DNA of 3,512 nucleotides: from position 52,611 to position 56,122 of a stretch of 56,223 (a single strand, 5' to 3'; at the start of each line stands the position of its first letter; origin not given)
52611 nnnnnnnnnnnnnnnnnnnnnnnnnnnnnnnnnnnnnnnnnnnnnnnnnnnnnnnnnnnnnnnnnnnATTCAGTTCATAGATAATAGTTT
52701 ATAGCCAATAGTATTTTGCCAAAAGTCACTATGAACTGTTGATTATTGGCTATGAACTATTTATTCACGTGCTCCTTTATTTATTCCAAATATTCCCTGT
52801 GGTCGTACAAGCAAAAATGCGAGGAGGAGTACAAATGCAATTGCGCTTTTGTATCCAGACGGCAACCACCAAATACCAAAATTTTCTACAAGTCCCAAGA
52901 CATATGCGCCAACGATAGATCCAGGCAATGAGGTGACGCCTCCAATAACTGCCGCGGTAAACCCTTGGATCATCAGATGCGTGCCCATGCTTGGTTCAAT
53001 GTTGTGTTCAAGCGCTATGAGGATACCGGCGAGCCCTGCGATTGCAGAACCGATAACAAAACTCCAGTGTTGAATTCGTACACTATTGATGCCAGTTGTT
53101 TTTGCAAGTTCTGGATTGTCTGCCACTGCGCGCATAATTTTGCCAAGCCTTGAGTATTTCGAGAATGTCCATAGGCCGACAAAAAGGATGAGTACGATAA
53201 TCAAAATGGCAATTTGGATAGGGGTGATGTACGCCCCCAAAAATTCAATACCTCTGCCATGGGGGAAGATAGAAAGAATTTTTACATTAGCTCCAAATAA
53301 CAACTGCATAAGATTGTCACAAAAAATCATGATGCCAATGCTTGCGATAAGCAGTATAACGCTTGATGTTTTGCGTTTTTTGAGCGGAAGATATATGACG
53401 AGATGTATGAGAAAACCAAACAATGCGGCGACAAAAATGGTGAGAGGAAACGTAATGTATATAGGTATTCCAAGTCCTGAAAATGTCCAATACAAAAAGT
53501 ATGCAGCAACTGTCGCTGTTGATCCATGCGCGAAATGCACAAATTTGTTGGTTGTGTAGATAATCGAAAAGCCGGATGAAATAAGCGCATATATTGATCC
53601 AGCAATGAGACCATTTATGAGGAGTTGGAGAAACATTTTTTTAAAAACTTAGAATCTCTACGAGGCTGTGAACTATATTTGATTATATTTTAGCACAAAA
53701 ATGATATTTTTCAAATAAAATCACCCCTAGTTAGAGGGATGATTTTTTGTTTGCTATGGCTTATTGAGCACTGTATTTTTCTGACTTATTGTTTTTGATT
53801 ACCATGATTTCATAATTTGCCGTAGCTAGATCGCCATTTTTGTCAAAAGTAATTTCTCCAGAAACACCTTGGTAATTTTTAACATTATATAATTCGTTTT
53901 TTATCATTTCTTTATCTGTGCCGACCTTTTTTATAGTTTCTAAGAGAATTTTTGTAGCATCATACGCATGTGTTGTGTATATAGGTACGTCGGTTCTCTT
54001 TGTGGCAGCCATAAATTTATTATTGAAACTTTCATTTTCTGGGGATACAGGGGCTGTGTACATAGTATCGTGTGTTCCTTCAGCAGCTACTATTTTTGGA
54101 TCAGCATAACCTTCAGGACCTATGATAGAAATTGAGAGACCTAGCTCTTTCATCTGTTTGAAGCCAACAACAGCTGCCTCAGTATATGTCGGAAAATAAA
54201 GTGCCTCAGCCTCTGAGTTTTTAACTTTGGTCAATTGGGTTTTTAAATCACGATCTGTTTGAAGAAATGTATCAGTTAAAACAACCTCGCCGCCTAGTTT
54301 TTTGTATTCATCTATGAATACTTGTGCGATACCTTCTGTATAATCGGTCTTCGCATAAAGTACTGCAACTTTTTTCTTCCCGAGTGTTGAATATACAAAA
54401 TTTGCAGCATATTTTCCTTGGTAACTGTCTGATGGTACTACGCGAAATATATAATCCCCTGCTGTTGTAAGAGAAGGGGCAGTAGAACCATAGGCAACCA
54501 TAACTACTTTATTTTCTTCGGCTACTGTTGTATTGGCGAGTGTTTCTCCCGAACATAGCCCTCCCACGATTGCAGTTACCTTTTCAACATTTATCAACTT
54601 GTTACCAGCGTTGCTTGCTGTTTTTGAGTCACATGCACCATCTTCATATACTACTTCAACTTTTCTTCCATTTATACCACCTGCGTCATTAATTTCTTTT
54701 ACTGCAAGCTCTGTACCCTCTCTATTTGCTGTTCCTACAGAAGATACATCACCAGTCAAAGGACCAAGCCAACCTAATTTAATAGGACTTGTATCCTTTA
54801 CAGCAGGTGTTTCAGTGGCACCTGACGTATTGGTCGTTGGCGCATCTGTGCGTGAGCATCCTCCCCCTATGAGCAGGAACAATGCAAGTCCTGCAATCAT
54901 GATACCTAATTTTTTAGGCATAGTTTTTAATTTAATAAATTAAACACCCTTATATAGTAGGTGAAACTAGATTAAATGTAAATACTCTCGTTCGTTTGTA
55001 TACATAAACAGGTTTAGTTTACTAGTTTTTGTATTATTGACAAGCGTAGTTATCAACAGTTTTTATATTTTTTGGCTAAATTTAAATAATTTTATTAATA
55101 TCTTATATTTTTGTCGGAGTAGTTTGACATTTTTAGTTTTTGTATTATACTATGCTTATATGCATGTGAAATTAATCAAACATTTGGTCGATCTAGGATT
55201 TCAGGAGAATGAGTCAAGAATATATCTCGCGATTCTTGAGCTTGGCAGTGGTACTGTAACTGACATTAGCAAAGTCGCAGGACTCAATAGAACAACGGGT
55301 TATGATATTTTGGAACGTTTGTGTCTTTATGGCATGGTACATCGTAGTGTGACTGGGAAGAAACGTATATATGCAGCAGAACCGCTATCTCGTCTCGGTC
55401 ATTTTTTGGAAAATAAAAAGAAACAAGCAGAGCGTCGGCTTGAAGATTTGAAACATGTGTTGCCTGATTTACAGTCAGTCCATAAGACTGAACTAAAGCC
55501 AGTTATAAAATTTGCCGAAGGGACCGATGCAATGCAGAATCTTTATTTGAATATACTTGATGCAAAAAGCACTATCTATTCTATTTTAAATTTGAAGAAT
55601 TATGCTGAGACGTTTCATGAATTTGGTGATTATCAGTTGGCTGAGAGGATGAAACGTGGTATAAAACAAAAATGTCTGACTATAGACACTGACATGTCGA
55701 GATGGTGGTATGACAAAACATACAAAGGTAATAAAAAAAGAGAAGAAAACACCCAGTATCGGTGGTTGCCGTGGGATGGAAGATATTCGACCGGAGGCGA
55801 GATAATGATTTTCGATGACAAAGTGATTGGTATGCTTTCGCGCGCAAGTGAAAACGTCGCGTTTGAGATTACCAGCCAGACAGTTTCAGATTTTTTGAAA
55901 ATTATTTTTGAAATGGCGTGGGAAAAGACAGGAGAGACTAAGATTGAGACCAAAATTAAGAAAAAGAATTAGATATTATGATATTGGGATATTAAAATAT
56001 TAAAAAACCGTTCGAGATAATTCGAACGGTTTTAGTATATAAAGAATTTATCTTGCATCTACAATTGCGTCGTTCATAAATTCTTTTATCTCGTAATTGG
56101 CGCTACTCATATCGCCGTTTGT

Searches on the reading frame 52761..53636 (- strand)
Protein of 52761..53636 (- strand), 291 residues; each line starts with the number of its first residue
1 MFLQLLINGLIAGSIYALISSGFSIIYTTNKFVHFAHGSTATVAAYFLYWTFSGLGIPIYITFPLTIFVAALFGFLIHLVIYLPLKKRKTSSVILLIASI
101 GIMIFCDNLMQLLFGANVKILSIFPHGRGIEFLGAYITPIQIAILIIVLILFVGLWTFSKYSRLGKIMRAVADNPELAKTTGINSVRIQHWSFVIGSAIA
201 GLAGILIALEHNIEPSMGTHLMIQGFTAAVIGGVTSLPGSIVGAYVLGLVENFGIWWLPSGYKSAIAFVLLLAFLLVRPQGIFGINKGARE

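Call 70: search_protein_families(library=pfam, proteins=[window:52761-53636:-], max_evalue=0.001)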
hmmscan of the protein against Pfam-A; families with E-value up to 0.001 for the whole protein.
window:52761-53636:- (291 aa): 1 family
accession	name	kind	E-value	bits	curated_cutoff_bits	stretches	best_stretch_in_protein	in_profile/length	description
PF02653.21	BPD_transp_2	-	2.1e-41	142.3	26.8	1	6-275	2-269/269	Branched-chain amino acid transport system / permease component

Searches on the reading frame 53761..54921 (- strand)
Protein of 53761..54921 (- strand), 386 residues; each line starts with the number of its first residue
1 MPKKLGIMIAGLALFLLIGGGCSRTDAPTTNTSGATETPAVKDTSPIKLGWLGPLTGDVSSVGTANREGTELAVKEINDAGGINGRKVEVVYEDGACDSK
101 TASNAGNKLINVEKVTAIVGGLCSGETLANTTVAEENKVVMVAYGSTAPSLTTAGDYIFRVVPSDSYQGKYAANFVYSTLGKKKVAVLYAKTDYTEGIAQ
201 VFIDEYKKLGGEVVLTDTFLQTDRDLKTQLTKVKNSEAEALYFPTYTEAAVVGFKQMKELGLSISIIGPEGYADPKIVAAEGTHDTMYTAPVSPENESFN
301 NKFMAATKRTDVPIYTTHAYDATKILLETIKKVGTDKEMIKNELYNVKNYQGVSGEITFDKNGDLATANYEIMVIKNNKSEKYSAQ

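Call 70: search_protein_families(library=pfam, proteins=[window:53761-54921:-], max_evalue=0.001)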
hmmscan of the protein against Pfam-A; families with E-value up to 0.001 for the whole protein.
window:53761-54921:- (386 aa): 3 families
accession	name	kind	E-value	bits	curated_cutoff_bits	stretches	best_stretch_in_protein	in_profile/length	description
PF13458.12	Peripla_BP_6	-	9.9e-61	206.7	31.7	1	46-377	1-340/343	Periplasmic binding protein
PF01094.35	ANF_receptor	-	8.8e-39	134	25.4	1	70-375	6-350/353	Receptor family ligand binding region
PF13433.12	Peripla_BP_5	-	1.2e-19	71.1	27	1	47-365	1-326/363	Periplasmic binding protein domain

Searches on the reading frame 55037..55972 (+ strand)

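Call 70: search_protein_families(library=pfam, proteins=[window:55037-55972:+], max_evalue=0.001)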
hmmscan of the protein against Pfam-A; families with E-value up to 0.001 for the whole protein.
window:55037-55972:+ (311 aa): 1 family
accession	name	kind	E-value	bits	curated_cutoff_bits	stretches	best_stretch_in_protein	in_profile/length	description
PF01978.25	TrmB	-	8.3e-15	54.8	25.6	1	52-115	3-65/68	Sugar-specific transcriptional regulator TrmB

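Call 71: search_protein_families(library=padloc, proteins=[window:55037-55972:+], max_evalue=0.01)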
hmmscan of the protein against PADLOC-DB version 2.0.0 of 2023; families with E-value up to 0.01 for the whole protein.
window:55037-55972:+ (311 aa): 3 families
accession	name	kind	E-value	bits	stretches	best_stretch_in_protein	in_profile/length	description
PDLC01857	CARF3--CARF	-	0.0019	15.8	1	64-119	134-190/201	-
PDLC01438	Csa3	-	0.005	14.9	1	58-178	149-266/305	"CAS-I,CAS-II,CAS-III,CAS-IV,CAS-V,CAS-VI; associated_signaling"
PDLC01858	CARF3--CARF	-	0.006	14.5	1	47-108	134-194/204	-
